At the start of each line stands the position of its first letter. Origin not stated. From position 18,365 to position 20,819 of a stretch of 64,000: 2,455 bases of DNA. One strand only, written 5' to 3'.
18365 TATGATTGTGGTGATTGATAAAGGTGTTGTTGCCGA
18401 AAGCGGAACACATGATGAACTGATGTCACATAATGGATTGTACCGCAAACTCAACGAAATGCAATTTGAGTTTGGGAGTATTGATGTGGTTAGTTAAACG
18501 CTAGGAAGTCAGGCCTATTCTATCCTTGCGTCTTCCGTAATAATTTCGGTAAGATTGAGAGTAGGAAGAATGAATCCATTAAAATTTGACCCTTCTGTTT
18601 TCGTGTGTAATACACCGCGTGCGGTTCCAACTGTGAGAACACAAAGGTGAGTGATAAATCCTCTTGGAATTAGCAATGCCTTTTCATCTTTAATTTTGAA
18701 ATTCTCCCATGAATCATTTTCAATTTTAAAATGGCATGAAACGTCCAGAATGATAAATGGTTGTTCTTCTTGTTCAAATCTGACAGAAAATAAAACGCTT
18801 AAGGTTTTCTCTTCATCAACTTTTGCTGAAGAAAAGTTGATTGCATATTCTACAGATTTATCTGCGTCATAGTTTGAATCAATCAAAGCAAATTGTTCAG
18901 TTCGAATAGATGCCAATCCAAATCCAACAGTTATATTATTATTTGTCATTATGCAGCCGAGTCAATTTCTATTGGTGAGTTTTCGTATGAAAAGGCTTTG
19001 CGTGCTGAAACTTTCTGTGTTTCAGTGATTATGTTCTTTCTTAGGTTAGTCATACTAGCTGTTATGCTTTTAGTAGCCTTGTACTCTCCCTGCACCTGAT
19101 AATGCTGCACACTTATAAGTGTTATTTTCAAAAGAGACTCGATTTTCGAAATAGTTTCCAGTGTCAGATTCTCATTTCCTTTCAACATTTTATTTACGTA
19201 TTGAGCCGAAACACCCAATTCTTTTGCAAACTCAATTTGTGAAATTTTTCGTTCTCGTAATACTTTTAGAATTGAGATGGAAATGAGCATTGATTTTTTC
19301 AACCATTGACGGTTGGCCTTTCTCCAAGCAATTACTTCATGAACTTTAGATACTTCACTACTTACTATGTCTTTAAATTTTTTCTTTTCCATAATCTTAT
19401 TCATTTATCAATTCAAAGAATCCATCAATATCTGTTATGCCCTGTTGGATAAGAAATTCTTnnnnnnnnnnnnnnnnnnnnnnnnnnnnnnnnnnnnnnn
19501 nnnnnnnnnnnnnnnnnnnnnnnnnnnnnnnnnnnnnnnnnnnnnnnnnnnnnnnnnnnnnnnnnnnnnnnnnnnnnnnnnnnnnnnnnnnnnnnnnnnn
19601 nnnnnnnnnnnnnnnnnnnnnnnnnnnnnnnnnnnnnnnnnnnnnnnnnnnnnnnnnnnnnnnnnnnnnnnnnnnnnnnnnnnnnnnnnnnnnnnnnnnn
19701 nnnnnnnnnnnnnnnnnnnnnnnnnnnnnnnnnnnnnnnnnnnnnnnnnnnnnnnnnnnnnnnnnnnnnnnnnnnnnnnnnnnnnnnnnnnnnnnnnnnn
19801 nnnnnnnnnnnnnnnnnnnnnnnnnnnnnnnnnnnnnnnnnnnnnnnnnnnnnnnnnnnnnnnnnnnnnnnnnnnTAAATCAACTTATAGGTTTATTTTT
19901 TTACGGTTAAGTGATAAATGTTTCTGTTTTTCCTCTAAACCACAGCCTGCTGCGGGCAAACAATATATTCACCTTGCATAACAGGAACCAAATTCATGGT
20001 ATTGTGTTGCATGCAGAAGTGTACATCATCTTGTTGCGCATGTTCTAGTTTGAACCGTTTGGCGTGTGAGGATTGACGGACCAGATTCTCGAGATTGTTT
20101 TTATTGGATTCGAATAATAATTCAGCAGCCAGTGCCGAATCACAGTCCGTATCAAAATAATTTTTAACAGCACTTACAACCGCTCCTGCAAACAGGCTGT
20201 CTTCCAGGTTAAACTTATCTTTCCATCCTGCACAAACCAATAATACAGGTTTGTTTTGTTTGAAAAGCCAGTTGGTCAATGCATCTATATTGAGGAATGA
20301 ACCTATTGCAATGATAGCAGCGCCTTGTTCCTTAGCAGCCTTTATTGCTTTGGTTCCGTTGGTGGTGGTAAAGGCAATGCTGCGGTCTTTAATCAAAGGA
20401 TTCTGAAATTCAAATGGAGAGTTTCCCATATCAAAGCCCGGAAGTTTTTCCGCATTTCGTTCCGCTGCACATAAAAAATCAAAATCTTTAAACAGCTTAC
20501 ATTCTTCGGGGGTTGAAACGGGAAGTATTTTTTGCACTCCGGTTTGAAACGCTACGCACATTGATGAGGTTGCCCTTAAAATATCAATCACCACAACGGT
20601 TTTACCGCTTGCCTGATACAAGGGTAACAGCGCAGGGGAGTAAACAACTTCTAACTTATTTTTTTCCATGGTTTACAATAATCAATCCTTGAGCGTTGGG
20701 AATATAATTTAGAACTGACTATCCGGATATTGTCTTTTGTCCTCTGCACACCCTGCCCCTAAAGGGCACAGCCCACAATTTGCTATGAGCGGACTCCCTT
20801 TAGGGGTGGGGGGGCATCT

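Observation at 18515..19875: Toxin-antitoxin-chaperone (TAC)-like triplet in a Bacteroidota chromosome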

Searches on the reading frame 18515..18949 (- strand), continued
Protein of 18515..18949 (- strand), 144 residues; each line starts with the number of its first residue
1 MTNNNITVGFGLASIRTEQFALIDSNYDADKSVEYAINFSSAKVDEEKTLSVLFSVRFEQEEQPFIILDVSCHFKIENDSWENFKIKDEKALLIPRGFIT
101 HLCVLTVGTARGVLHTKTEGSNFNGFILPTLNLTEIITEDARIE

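Call 84: search_dna_similar(query=L005:2481-3041:+, collection=phages, mode=protein, max_evalue=0.001, max_rows=15)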
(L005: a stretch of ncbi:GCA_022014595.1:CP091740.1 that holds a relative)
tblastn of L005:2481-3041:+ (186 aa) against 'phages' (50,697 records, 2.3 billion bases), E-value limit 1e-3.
Records with a match: 1; places in all: 1; records where one place covers at least 80% of the query: 1.
Best place of each record, by identity: <60% 1.
By first word of the organism name: Bacteriophage 1.
By host as written in the record: - 1.
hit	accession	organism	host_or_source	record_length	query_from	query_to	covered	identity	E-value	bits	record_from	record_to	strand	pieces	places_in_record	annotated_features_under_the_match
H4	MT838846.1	Bacteriophage sp.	human fecal samples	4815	11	181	92%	38.9%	2e-23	102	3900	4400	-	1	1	record has no annotation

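Call 85: get_annotated_region(hit=H2, flank=3500)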
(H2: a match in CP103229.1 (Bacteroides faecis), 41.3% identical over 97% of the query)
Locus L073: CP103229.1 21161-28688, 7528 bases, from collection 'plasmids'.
description: Bacteroides faecis strain BFG-554 plasmid unnamed1, complete sequence
organism: Bacteroides faecis (NCBI taxid 674529)
taxonomy: Bacteria; Bacteroidota; Bacteroidia; Bacteroidales; Bacteroidaceae; Bacteroides; Bacteroides faecis
host: -; source: Homo sapiens,cell culture; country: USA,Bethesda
typing (MOB-suite, as given by PLSDB): conjugative; replicon rep_cluster_663; relaxase MOBP; mating-pair formation MPF_T
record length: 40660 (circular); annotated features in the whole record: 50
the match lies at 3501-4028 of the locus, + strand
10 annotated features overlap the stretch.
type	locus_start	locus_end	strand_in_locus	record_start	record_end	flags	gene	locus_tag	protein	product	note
CDS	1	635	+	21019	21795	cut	-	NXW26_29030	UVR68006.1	hydroxylase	-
CDS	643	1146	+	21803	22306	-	-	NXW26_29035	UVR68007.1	hypothetical protein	-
CDS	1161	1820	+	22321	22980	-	-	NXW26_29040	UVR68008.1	hypothetical protein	-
CDS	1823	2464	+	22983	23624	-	-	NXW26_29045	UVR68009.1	OmpA family protein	-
CDS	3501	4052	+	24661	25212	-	-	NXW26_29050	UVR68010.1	hypothetical protein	-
CDS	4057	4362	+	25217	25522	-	-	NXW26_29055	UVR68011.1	helix-turn-helix transcriptional regulator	-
CDS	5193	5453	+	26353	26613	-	-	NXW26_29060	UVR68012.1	hypothetical protein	-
CDS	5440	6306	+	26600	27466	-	-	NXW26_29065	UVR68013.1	zeta toxin family protein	-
CDS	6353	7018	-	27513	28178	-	-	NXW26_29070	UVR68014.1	M23 family metallopeptidase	-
CDS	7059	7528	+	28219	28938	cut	-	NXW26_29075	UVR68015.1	DUF3945 domain-containing protein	-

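Call 86: get_annotated_region(hit=H3, flank=3500)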
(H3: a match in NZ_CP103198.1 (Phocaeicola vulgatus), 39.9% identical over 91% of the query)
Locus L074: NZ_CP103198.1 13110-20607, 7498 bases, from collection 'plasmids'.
description: Phocaeicola vulgatus strain BFG-201 plasmid unnamed1, complete sequence
organism: Phocaeicola vulgatus (NCBI taxid 821)
taxonomy: Bacteria; Bacteroidota; Bacteroidia; Bacteroidales; Bacteroidaceae; Phocaeicola; Phocaeicola vulgatus
host: -; source: Homo sapiens,cell culture; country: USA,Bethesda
typing (MOB-suite, as given by PLSDB): non-mobilizable
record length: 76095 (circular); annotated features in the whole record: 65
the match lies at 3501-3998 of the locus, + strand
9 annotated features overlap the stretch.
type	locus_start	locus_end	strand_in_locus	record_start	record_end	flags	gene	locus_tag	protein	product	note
CDS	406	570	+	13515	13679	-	-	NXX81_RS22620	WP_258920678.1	hypothetical protein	-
CDS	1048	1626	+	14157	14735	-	-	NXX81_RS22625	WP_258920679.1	recombinase family protein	GO:0006310 - DNA recombination [Evidence IEA]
CDS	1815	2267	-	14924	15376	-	-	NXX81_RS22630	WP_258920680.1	TetR/AcrR family transcriptional regulator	GO:0006355 - regulation of DNA-templated transcription [Evidence IEA]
CDS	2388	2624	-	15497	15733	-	-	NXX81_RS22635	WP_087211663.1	hypothetical protein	-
CDS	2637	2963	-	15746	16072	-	-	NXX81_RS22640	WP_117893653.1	molybdenum ABC transporter ATP-binding protein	-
CDS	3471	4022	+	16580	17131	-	-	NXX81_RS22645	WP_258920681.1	hypothetical protein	-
CDS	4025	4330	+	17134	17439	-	-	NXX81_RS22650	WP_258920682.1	helix-turn-helix transcriptional regulator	-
CDS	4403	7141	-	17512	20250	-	-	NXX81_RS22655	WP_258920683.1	3'-5' exonuclease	-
CDS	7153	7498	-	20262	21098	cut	rhuM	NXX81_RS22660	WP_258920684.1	RhuM family protein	-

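Call 88: search_dna_similar(query=window:18518-18949:-, collection=plasmids, mode=protein, max_evalue=0.001, max_rows=15)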
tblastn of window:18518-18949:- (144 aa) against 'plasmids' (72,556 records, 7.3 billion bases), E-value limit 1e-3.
Records with a match: 1; places in all: 1; records where one place covers at least 80% of the query: 1.
Best place of each record, by identity: <60% 1.
By first word of the organism name: Persicobacter 1.
By predicted mobility (MOB-suite, as given by PLSDB): non-mobilizable 1.
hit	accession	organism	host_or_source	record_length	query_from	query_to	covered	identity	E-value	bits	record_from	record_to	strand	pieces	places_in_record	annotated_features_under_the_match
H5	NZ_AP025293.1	Persicobacter psychrovividus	-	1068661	10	140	91%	33.3%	9e-18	86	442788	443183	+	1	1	none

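Call 89: search_dna_similar(query=window:18518-18949:-, collection=phages, mode=protein, max_evalue=0.001, max_rows=15)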
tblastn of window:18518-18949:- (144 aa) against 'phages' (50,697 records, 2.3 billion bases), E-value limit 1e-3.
No match.

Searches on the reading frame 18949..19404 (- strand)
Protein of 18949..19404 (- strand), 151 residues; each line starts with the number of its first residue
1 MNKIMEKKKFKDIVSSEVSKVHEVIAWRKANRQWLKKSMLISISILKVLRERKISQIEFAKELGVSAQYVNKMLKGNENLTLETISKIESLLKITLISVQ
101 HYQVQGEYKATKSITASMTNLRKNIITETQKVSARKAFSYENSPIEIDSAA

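Call 4: search_protein_families(library=pfam, proteins=[window:18949-19404:-], max_evalue=1)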
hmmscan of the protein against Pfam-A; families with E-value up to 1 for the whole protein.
window:18949-19404:- (151 aa): 12 families
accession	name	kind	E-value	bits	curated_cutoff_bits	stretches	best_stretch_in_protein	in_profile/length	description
PF01381.28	HTH_3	-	5.9e-11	42.7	23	1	48-96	4-52/55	Helix-turn-helix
PF13443.12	HTH_26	-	4.9e-07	30.3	22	1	45-95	2-53/63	Cro/C1-type HTH DNA-binding domain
PF15943.11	YdaS_toxin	-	0.00035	20.8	30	1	55-92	10-47/65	Bacterial toxin YdaS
PF13560.12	HTH_31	-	0.0048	17.6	27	1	46-88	6-50/64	Helix-turn-helix domain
PF13744.12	HTH_37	-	0.019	15.2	27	1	36-77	15-55/80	Helix-turn-helix domain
PF08279.18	HTH_11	-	0.028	14.8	25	1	44-74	4-36/55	HTH domain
PF13412.12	HTH_24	-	0.062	13.3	21.9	1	43-75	6-39/48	Winged helix-turn-helix DNA-binding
PF22083.2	I-HmuI_NUMOD-like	-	0.13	12.3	27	1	60-79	19-38/46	DNA endonuclease I-HmuI-like, NUMOD-like domain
PF24852.1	DUF7726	-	0.15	12.7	26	1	45-77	14-46/73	Domain of unknown function (DUF7726)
PF12802.13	MarR_2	-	0.19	12.4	27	1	45-75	10-42/61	MarR family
PF22798.2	DUF5817_CT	-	0.19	12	29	1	57-75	19-37/54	DUF5817, C-terminal domain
PF12844.13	HTH_19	-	0.31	11.4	30.2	1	45-90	4-49/64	Helix-turn-helix domain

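Call 5: search_protein_families(library=ncbifam, proteins=[window:18949-19404:-], max_evalue=1)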
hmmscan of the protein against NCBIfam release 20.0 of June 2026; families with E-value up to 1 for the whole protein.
window:18949-19404:- (151 aa): 18 families
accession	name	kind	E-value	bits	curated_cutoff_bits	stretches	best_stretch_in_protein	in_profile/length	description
TIGR02607.1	antidote_HigA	equivalog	4.7e-05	23.1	47.7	1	48-94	15-61/81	HigA family addiction module antitoxin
TIGR03070.1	couple_hipB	subfamily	7.1e-05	22.7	71.65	1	48-96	10-58/58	type II toxin-antitoxin system Y4mF family antitoxin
NF010465.0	PRK13890.1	equivalog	0.00016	21.8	96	1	42-96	7-61/121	conjugal transfer protein TrbA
TIGR00270.2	TIGR00270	equivalog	0.00018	21.4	110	1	50-114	85-150/159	multiprotein bridging factor aMBF1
NF038310.1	lysogeny_AimR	equivalog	0.00019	20.6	70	1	49-92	5-48/365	AimR family lysis-lysogeny pheromone receptor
NF038139.1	Reg_Aceta_RamB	equivalog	0.00024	19.9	700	1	48-94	10-56/465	acetate metabolism transcriptional regulator RamB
TIGR02147.1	Fsuc_second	paralog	0.00025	20.6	50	1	50-115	24-90/272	TIGR02147 family protein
TIGR03879.1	near_KaiC_dom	domain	0.00027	21.3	65.1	1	33-93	16-73/91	probable regulatory domain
NF041951.1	phage_RstR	subfamily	0.00043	20.5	80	1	40-96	2-58/108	RstR family transcriptional repressor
NF003162.0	PRK04140.1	equivalog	0.0019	17.3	263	1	44-130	129-215/317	transcriptional regulator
TIGR02684.1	dnstrm_HI1420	hypoth_equivalog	0.015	15.4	53.7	1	40-96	32-86/89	addiction module antidote protein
TIGR00202.1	csrA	equivalog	0.035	14.3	70.1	1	87-132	13-58/69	carbon storage regulator CsrA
NF007271.0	PRK09726.1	equivalog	0.035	14.1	79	1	45-97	16-71/88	type II toxin-antitoxin system antitoxin HipB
NF010739.0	PRK14141.1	equivalog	0.042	13.4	192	1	4-81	21-97/211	nucleotide exchange factor GrpE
TIGR02702.1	SufR_cyano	equivalog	0.063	13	178.8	1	47-83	8-45/208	iron-sulfur cluster biosynthesis transcriptional regulator SufR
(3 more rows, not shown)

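Call 7: search_protein_families(library=padloc, proteins=[window:18949-19404:-], max_evalue=1)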
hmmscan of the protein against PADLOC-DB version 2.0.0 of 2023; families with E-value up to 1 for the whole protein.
window:18949-19404:- (151 aa): 11 families
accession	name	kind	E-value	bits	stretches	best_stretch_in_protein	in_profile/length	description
PDLC04760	PDC-M64C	-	3.6e-13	47.7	1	29-104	15-90/93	-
PDLC04758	PDC-M64B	-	3.1e-11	41.8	1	33-118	23-105/123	-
PDLC04757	PDC-M64B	-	1.2e-10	39.5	1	33-123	22-111/128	-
PDLC04759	PDC-M64B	-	9.7e-10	36.6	1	11-120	3-105/135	-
PDLC04775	PDC-M69A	-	2e-09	36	1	43-99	10-66/113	-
PDLC04761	PDC-M64C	-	2.3e-07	29.3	1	21-100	13-93/100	-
PDLC04762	PDC-M64C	-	3.2e-06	25.1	1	33-105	20-92/97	-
PDLC02926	HTH_VI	-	4.2e-06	24.9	1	45-127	5-89/92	-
PDLC03665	Control_protein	-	4.6e-05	21.6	1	46-101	13-71/77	control protein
PDLC03952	RmrA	-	0.0011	15.8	1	22-95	4-77/395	-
PDLC04142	capH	-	0.016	14.3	1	47-96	12-62/103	capH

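Call 22: find_homologous_proteins(query=window:18952-19404:-, max_evalue=0.001)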
Query window:18952-19404:- (151 aa): 39 proteins with E <= 0.001 among 60 candidates.
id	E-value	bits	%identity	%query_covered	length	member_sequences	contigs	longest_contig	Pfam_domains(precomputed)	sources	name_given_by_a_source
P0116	2.8e-82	291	100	97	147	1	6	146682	PF01381.29,PF13443.13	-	-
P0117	1.3e-40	156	56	97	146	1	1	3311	PF01381.29,PF13443.13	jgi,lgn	-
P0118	3.6e-35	139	53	91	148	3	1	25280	PF01381.29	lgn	-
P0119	3.1e-34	136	66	63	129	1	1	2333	PF01381.29,PF13443.13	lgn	-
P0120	5.0e-33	132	66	73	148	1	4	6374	PF01381.29,PF13443.13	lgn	-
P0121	7.5e-32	128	65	68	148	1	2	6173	PF01381.29,PF13443.13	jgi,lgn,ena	jgi:transcriptional regulator with XRE-family HTH domain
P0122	1.0e-27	115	51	84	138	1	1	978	PF01381.29,PF13443.13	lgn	-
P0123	3.9e-27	113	67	55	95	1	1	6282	PF01381.29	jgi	jgi:DNA-binding MarR family transcriptional regulator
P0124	5.1e-27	113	66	56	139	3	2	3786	PF15943.12,PF01381.29,PF13443.13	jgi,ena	jgi:transcriptional regulator with XRE-family HTH domain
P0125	2.8e-20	91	49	66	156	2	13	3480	PF13412.13,PF01381.29,PF13560.13,PF13443.13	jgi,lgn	-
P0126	3.8e-20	90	57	59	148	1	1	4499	PF01381.29,PF13443.13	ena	-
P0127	3.9e-20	90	49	68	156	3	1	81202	PF13744.13,PF12844.14,PF01381.29,PF12802.14,PF13560.13,PF13443.13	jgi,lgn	-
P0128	1.2e-19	89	49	64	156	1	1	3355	PF01381.29,PF13443.13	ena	-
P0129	8.1e-19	86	46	70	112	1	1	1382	PF13744.13,PF12844.14,PF01381.29,PF12802.14,PF13560.13,PF13443.13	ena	-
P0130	1.1e-18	86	49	62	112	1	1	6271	PF01381.29,PF13560.13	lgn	-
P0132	8.0e-17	80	47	64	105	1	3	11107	PF13744.13,PF01381.29,PF13560.13,PF13443.13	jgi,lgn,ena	-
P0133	1.2e-16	79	46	62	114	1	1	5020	PF13412.13,PF13384.13,PF13518.13,PF01381.29,PF12802.14,PF13560.13,PF13443.13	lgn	-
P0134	1.7e-15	75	57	46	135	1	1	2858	PF01381.29,PF13443.13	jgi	-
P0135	3.9e-15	74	52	50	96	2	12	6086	PF01381.29,PF13560.13,PF13443.13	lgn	-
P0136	4.2e-15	74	52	50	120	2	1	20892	PF01381.29,PF13443.13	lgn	-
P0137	8.7e-15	73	54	47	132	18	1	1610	PF21694.3,PF13384.13,PF01381.29,PF13560.13,PF13443.13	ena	-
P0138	9.6e-15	73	54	48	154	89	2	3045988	PF01381.29,PF13443.13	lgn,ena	-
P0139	1.0e-14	73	52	47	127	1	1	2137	PF21694.3,PF13384.13,PF01381.29,PF13560.13,PF13443.13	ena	-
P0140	1.2e-14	73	50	50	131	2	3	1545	PF01381.29,PF13560.13,PF13443.13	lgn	-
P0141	1.3e-14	72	46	61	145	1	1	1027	PF12844.14,PF01381.29,PF13560.13,PF13443.13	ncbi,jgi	jgi:transcriptional regulator with XRE-family HTH domain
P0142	1.4e-14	72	49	48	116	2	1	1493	PF01381.29,PF13443.13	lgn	-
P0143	1.7e-14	72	52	47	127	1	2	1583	PF01381.29,PF13560.13,PF13443.13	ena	-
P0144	2.6e-14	71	51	48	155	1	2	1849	PF01381.29,PF13443.13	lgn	-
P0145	2.9e-14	71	51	48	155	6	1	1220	PF01381.29,PF13443.13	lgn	-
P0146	4.0e-14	71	52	47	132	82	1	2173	PF01381.29,PF13560.13,PF13443.13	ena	-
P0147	5.8e-14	70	55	47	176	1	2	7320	PF01381.29,PF13443.13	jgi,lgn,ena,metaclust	metaclust:\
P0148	1.1e-12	66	47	58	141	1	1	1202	PF15943.12,PF01381.29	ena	-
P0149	1.2e-12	66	49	50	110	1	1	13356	PF01381.29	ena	-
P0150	1.4e-12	66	52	48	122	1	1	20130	PF01381.29,PF12802.14,PF13443.13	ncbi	-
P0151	5.8e-11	61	47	50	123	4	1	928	PF01381.29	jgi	-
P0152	3.9e-10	58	38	52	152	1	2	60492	PF01381.29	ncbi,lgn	-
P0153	4.0e-10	58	36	87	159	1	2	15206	PF01381.29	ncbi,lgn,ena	-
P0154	7.6e-7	47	66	27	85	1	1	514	PF01381.29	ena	-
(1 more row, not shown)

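Call 54: search_protein_families(library=phrogs, proteins=[window:18952-19404:-], max_evalue=0.1)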
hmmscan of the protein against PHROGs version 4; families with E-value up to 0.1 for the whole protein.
window:18952-19404:- (151 aa): 30 families (the best 25 are shown)
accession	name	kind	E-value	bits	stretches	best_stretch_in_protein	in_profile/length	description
phrog_1373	-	transcription regulation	2.5e-10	41.6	1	5-134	32-159/166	transcriptional regulator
phrog_8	-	transcription regulation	1.1e-09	39.3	1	10-95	33-131/346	transcriptional regulator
phrog_3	-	transcription regulation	1.1e-07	33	1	28-118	75-168/430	transcriptional repressor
phrog_2439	-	transcription regulation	1.4e-07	31.7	1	41-95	8-62/367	transcriptional regulator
phrog_35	-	transcription regulation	6.9e-07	30.5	1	35-91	68-123/181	transcriptional repressor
phrog_2339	-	DNA, RNA and nucleotide metabolism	5.6e-06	27.3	1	25-88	12-74/98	HTH DNA binding protein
phrog_7241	-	transcription regulation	2.1e-05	25.6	1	44-95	64-116/122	transcriptional regulator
phrog_4779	-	transcription regulation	3.5e-05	25.2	1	43-95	5-56/98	transcriptional regulator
phrog_2104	-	unknown function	8.9e-05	23.6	1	20-72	12-71/103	-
phrog_2967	-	transcription regulation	9e-05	23.1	1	41-123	11-92/225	transcriptional regulator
phrog_1124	-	transcription regulation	9.4e-05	23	1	42-87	6-54/177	transcriptional regulator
phrog_2328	-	transcription regulation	0.00022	22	1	45-93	20-68/128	transcriptional repressor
phrog_1381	-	moron, auxiliary metabolic gene and host takeover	0.00028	21.3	1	48-124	21-95/264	plasmid antitoxin with HTH domain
phrog_1728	-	transcription regulation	0.00032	20.7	1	44-92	7-55/380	transcriptional regulator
phrog_1468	-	transcription regulation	0.0004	20.9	1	42-77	9-44/67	transcriptional repressor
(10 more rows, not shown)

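Call 66: search_solved_structures(query=A5, max_evalue=0.001, show_alignments=1)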
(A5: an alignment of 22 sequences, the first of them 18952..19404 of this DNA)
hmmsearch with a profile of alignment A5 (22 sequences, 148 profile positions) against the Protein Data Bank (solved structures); distinct sequences matched with E-value up to 0.001: 2.
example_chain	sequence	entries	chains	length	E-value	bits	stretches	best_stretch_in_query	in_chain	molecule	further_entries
2xiu_A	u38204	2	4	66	0.0003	24.1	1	44-98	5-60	CYLR2 | CYLR2 SYNONYM CYTOLYSIN REPRESSOR 2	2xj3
1utx_A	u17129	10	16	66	0.00044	23.6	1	44-97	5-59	CYLR2 | cytolysin regulator 2 | PUTATIVE TRANSCRIPTION REGULATOR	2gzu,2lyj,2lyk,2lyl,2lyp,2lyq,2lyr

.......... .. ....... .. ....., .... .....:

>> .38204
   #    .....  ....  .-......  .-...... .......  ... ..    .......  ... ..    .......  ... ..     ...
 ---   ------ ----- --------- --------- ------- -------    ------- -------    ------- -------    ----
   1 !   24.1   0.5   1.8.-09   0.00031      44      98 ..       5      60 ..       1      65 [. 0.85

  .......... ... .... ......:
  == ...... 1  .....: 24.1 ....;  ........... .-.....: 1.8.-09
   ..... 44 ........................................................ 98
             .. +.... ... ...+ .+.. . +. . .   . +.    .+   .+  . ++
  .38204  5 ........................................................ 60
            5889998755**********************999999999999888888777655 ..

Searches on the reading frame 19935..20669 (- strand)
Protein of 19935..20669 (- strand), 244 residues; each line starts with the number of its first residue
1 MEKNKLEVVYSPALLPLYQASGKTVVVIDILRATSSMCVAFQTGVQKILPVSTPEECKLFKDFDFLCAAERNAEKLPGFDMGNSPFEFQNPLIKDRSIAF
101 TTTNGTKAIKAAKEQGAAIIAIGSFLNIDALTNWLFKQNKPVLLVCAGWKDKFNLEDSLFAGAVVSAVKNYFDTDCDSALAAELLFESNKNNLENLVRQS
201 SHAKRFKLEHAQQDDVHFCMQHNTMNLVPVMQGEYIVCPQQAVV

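Call 4: search_protein_families(library=pfam, proteins=[window:19935-20669:-], max_evalue=1)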
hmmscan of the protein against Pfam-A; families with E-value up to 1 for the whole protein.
window:19935-20669:- (244 aa): 1 family
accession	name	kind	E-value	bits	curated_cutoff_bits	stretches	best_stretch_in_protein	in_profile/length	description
PF04029.19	2-ph_phosp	-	2.4e-67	226.9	26.4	1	12-232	4-224/226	2-phosphosulpholactate phosphatase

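Call 76: find_related_loci(query=window:19938-20669:-, collection=metagenome_contigs, flank=5000)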
Query window:19938-20669:- (244 aa) in metagenome_contigs; peptide patterns used: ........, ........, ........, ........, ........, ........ (x = any residue, [..] = any of these).
74 stretches matched a pattern; 15 encode a relative of the query (tblastn E <= 1e-3); 15 distinct loci.
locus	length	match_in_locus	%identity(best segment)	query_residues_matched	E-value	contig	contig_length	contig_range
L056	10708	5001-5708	72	5-240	2e-116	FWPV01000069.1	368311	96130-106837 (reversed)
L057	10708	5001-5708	72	5-240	2e-116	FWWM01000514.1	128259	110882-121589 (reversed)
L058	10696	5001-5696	71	6-237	1e-115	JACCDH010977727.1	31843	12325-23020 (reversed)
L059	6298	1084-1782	70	5-237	8e-113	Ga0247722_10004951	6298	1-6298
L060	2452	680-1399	68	5-242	2e-115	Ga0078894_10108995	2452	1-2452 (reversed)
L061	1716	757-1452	68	6-237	1e-113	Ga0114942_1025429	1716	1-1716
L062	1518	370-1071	65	3-236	8e-114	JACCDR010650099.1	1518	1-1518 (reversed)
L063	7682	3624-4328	65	3-237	4e-105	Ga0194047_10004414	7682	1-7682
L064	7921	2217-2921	65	3-237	1e-104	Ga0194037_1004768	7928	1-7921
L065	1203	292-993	64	3-236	6e-112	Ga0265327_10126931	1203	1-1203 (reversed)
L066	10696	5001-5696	64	6-237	8e-99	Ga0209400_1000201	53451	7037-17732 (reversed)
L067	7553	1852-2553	47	3-237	2e-72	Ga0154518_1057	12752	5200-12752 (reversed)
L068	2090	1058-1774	38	2-236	9e-52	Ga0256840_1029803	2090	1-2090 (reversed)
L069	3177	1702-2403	34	5-237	1e-35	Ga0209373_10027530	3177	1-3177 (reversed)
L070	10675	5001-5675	34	5-229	1e-35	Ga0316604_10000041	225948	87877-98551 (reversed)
